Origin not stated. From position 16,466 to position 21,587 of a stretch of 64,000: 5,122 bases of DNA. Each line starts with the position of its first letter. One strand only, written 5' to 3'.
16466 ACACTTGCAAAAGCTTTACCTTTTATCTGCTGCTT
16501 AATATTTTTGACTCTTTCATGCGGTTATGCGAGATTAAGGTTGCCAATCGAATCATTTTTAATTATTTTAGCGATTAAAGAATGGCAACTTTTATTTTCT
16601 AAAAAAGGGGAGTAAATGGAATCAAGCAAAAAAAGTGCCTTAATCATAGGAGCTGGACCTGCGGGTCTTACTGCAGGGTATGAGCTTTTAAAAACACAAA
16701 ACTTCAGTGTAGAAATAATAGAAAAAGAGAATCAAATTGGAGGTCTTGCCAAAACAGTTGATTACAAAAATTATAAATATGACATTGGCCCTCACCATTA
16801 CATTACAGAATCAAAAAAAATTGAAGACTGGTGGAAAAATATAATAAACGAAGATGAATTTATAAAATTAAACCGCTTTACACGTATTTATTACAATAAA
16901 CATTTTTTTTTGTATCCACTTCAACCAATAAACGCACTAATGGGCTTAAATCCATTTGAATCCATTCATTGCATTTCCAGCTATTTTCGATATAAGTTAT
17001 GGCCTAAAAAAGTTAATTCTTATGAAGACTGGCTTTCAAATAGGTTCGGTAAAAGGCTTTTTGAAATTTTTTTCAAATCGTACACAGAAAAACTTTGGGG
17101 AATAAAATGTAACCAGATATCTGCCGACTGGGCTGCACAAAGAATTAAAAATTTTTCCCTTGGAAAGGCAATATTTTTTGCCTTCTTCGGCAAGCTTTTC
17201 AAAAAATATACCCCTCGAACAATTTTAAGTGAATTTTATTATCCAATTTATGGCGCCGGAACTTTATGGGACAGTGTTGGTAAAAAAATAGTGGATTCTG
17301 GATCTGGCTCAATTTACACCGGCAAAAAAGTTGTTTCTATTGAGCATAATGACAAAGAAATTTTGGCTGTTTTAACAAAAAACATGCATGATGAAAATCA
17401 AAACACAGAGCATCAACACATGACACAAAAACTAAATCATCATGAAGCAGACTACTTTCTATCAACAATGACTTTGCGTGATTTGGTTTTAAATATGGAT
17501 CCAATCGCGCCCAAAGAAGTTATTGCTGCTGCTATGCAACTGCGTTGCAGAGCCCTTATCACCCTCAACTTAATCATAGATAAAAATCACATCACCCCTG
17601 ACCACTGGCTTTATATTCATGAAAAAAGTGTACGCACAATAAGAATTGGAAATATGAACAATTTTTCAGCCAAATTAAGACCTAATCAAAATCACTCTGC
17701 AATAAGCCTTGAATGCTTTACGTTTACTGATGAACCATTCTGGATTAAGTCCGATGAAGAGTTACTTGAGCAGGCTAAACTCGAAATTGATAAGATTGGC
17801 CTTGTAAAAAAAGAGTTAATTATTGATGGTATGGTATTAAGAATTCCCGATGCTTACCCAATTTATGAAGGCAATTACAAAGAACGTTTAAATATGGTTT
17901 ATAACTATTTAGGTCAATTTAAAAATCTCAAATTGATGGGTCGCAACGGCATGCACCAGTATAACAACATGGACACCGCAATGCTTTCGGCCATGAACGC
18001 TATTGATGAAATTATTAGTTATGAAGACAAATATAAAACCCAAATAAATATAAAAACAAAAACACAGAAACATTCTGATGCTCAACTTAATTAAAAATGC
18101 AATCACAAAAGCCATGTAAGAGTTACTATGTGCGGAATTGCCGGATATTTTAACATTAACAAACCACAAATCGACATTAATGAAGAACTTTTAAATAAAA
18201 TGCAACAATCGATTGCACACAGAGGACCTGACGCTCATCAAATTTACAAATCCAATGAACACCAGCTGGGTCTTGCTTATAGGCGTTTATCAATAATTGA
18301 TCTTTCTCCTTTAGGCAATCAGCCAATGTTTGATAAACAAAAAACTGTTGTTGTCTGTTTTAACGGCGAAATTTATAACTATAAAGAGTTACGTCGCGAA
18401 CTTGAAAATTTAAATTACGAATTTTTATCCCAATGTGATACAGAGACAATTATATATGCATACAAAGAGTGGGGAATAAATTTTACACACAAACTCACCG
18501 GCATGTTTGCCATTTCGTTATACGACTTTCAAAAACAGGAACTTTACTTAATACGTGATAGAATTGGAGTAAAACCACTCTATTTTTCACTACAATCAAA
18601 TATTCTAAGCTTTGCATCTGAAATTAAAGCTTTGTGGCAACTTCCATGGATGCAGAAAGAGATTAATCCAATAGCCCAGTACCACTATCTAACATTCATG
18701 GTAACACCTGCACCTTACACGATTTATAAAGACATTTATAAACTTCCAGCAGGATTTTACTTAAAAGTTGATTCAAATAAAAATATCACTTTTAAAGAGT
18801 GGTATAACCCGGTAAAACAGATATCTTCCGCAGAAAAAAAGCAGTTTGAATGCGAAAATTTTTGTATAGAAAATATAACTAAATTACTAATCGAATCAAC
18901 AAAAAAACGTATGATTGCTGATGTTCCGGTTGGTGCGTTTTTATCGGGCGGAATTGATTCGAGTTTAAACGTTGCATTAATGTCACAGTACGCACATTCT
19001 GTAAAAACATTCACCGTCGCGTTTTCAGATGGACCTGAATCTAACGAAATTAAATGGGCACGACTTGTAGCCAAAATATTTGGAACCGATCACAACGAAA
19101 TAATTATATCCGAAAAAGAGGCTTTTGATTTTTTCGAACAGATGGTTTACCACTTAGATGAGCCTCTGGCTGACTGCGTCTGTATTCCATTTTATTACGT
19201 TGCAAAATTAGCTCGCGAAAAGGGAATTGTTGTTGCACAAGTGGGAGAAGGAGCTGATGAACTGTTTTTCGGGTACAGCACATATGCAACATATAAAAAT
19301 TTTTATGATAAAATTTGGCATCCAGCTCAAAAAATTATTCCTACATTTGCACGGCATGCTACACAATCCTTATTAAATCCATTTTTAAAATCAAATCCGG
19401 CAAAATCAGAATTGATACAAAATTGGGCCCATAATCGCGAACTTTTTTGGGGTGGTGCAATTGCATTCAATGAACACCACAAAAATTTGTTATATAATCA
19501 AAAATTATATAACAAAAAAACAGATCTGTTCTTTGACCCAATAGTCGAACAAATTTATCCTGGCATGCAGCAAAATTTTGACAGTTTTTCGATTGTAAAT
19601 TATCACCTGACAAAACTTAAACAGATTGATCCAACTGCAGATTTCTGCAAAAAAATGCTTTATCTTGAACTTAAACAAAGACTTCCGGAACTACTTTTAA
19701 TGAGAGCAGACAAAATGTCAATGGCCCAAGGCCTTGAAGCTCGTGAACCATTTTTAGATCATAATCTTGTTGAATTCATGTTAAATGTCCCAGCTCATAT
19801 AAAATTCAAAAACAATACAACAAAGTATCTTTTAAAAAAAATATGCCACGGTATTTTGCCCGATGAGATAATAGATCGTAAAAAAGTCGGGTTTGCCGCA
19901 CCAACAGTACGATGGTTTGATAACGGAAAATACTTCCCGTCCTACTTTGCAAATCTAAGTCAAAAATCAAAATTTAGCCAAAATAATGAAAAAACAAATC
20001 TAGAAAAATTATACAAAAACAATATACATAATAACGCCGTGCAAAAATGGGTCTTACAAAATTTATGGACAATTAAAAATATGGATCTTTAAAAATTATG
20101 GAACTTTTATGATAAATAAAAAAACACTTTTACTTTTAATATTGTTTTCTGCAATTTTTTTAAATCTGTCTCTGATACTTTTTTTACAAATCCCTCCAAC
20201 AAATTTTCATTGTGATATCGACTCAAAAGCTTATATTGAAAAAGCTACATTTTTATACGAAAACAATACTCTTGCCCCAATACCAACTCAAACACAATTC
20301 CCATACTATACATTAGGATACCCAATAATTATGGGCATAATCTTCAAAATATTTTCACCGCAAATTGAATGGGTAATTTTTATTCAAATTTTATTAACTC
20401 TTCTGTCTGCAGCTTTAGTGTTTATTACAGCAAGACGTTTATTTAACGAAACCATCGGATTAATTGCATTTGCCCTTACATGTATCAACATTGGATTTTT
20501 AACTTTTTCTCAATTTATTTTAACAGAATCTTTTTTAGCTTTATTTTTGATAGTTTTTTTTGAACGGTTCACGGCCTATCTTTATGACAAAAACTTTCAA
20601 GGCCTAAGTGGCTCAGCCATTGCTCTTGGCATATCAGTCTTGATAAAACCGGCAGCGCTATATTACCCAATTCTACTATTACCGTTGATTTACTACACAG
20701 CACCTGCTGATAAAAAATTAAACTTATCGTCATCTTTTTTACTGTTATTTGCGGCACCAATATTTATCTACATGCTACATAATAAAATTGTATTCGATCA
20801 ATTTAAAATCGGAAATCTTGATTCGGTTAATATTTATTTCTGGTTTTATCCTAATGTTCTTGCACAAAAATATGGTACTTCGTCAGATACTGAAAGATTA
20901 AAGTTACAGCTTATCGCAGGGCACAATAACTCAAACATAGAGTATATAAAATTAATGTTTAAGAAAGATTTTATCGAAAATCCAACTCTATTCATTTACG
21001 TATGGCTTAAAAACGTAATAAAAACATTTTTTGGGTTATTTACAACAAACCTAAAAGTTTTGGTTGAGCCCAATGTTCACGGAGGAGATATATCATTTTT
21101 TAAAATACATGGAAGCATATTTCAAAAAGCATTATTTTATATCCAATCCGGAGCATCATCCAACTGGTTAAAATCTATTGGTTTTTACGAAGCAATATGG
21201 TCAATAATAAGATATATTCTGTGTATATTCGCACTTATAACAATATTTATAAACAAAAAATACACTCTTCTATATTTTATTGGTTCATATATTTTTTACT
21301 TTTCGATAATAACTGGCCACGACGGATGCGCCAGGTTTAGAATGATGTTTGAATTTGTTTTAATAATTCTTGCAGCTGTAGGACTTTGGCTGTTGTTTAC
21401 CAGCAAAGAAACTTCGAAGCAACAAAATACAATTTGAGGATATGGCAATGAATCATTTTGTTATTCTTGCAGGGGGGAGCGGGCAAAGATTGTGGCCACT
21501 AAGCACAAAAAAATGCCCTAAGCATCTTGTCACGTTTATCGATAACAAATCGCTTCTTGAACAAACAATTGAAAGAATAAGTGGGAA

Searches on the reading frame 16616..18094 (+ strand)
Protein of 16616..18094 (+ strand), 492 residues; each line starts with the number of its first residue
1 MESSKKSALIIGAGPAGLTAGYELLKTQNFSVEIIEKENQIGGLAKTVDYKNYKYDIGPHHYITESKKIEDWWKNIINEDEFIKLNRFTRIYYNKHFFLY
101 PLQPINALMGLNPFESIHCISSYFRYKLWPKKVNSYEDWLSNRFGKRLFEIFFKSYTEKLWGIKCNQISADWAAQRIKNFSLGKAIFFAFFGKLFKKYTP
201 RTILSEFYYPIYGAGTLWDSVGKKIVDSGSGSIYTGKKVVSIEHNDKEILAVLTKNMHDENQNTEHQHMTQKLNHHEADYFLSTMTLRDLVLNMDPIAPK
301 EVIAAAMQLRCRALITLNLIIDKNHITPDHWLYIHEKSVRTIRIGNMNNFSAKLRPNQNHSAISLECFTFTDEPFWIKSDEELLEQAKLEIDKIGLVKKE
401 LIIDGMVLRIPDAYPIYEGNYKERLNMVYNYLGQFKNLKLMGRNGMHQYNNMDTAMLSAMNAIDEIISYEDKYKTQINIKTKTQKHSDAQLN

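Call 44: search_protein_families(library=pfam, proteins=[window:16616-18094:+], max_evalue=0.00001)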
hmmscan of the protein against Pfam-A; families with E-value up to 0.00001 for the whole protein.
window:16616-18094:+ (492 aa): 2 families
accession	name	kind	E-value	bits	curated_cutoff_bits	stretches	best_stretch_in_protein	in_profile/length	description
PF13450.12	NAD_binding_8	-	2.6e-15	56.9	21.9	1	10-74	1-66/68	NAD(P)-binding Rossmann-like domain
PF01593.30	Amino_oxidase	-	2.4e-11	44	19.8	1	16-392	2-362/443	Flavin containing amine oxidoreductase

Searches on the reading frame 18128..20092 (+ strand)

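Call 44: search_protein_families(library=pfam, proteins=[window:18128-20092:+], max_evalue=0.00001)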
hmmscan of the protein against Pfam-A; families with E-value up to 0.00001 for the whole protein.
window:18128-20092:+ (654 aa): 3 families
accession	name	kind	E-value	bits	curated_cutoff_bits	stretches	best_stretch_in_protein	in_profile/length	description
PF00733.27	Asn_synthase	-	3.7e-88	297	21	1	250-644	2-346/354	Asparagine synthase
PF13537.11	GATase_7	-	1.2e-41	142.1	25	1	52-170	2-122/123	Glutamine amidotransferase domain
PF13522.11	GATase_6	-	1.7e-35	122.3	27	1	34-165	1-130/130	Glutamine amidotransferase domain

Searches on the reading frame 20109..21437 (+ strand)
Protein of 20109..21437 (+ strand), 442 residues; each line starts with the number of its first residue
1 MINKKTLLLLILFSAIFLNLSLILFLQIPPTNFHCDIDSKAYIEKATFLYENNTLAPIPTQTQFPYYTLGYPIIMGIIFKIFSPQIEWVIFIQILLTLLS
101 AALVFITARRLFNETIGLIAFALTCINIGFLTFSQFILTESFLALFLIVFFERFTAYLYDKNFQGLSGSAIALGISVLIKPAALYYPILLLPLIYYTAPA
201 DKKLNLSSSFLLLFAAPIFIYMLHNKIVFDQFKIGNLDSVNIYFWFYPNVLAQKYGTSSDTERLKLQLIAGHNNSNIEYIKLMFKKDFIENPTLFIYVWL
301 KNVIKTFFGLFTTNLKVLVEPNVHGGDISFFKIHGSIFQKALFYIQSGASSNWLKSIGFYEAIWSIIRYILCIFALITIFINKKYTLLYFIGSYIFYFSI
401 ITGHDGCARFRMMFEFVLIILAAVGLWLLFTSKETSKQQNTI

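Call 44: search_protein_families(library=pfam, proteins=[window:20109-21437:+], max_evalue=0.00001)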
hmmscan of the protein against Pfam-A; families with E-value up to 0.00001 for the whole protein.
window:20109-21437:+ (442 aa): 2 families
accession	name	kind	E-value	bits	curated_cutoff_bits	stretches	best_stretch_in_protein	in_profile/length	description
PF13231.12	PMT_2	-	1.7e-09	38.5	26.1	1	72-211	7-145/160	Dolichyl-phosphate-mannose-protein mannosyltransferase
PF02366.24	PMT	-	4e-06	27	22.7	1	91-230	87-242/245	Dolichyl-phosphate-mannose-protein mannosyltransferase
